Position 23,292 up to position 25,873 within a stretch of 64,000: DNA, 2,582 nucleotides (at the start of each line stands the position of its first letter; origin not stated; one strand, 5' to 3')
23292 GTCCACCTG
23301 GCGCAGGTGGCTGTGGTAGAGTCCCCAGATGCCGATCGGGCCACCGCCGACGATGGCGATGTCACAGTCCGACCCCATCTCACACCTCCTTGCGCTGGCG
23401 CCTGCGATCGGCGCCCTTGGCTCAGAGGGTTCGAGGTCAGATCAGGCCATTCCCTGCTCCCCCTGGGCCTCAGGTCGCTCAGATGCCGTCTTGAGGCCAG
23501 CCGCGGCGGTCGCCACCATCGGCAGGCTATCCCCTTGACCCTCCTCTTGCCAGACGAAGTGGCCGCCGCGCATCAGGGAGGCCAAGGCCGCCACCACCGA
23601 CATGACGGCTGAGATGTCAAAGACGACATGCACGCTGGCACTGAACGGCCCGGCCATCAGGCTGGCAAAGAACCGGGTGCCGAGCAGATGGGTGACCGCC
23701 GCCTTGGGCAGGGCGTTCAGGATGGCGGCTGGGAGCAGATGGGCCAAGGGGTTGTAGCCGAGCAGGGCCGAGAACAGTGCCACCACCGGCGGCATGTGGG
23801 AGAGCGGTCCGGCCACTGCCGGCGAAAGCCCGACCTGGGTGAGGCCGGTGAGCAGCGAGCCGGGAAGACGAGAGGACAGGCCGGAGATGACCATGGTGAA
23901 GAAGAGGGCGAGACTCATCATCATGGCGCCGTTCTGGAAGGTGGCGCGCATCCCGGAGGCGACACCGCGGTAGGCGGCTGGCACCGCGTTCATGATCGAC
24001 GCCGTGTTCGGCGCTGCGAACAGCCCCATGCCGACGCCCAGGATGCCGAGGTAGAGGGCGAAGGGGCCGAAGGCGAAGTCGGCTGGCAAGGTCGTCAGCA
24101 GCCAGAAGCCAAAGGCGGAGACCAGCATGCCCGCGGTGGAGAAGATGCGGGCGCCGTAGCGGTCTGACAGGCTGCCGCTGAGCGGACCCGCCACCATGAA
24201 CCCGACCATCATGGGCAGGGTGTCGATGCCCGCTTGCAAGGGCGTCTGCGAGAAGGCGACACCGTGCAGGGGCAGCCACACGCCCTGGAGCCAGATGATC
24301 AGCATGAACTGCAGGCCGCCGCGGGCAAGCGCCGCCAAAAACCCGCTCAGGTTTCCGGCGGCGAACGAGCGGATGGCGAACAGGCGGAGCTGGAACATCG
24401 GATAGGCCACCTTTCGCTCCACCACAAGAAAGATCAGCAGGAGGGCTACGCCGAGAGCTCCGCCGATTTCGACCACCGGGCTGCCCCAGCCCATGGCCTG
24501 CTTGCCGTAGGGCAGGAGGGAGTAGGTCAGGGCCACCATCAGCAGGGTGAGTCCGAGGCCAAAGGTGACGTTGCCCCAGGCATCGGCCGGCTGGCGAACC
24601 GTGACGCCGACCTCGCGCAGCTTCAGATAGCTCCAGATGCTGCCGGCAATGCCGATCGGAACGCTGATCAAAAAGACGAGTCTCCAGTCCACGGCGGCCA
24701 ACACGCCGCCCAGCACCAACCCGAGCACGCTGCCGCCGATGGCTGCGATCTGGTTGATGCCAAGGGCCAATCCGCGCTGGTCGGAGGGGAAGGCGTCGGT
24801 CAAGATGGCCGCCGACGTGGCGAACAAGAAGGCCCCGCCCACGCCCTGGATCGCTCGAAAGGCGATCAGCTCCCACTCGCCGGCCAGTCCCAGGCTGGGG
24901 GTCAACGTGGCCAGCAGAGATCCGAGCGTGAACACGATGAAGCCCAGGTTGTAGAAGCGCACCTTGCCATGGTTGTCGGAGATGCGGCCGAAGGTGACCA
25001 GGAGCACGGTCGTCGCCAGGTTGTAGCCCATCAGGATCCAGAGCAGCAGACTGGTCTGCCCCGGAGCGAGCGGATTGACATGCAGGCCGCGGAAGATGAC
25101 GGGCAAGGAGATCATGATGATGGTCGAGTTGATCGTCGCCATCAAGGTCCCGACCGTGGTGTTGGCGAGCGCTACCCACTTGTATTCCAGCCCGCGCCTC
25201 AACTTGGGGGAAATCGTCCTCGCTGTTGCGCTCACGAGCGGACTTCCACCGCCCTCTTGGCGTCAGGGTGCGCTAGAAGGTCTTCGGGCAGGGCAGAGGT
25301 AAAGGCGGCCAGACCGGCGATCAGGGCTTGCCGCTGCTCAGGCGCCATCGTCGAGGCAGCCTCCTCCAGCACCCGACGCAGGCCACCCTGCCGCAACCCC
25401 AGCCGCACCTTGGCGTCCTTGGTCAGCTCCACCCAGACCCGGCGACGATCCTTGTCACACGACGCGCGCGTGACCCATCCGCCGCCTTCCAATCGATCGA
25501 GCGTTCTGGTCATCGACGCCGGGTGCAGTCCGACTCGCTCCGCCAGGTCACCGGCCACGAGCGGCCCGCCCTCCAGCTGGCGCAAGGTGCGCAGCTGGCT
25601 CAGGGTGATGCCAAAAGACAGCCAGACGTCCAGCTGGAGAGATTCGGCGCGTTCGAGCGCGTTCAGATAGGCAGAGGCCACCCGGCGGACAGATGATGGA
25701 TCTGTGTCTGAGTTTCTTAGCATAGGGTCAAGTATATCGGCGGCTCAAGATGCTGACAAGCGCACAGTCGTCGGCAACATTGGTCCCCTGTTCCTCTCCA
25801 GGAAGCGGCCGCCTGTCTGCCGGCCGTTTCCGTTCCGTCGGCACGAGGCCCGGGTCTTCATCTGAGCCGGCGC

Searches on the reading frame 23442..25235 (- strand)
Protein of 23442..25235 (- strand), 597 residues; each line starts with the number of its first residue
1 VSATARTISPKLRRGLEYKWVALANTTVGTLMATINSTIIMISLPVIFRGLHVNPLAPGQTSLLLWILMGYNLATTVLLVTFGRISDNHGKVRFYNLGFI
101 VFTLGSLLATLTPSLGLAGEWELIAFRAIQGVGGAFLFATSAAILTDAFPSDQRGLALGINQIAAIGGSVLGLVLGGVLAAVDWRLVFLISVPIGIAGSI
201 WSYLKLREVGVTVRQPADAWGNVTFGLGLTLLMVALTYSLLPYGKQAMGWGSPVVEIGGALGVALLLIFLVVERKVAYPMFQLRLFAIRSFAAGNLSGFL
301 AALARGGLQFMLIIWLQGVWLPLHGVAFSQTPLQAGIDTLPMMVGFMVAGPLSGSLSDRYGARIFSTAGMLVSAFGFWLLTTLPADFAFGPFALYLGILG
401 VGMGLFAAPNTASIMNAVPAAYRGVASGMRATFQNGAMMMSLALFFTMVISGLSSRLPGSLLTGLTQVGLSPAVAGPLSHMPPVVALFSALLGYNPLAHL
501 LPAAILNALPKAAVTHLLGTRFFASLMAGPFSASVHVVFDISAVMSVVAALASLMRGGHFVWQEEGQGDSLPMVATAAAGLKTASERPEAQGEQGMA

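Call 29: search_protein_families(library=pfam, proteins=[window:23442-25235:-], max_evalue=0.001)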
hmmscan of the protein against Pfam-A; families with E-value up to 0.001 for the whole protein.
window:23442-25235:- (597 aa): 2 families
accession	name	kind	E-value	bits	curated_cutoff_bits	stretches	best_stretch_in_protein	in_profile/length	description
PF07690.21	MFS_1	-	2.7e-33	115.8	33.4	1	28-440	3-345/347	Major Facilitator Superfamily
PF00083.30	Sugar_tr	-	0.0003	20.2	22.3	0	33-202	17-188/452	Sugar (and other) transporter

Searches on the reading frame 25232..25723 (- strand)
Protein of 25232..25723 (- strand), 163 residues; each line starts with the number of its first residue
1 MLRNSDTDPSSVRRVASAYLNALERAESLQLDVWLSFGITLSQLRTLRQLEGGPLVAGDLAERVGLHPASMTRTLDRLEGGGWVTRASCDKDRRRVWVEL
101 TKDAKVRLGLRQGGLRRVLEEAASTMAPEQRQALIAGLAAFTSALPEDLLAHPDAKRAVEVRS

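Call 29: search_protein_families(library=pfam, proteins=[window:25232-25723:-], max_evalue=0.001)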
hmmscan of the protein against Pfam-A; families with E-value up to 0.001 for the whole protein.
window:25232-25723:- (163 aa): 5 families
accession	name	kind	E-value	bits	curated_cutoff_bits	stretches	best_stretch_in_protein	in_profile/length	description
PF12802.13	MarR_2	-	1.2e-13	51.4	27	1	37-95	1-61/61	MarR family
PF01047.28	MarR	-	4.2e-13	49.4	24.6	1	39-96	1-59/59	MarR family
PF25213.1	HVO_A0261_N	-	7.1e-05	23.1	35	1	43-87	13-57/86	HVO_A0261 N-terminal domain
PF12840.13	HTH_20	-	0.00011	22.6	27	1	47-82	10-46/51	Helix-turn-helix domain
PF09339.16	HTH_IclR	-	0.00058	20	22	0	52-86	16-50/52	IclR helix-turn-helix domain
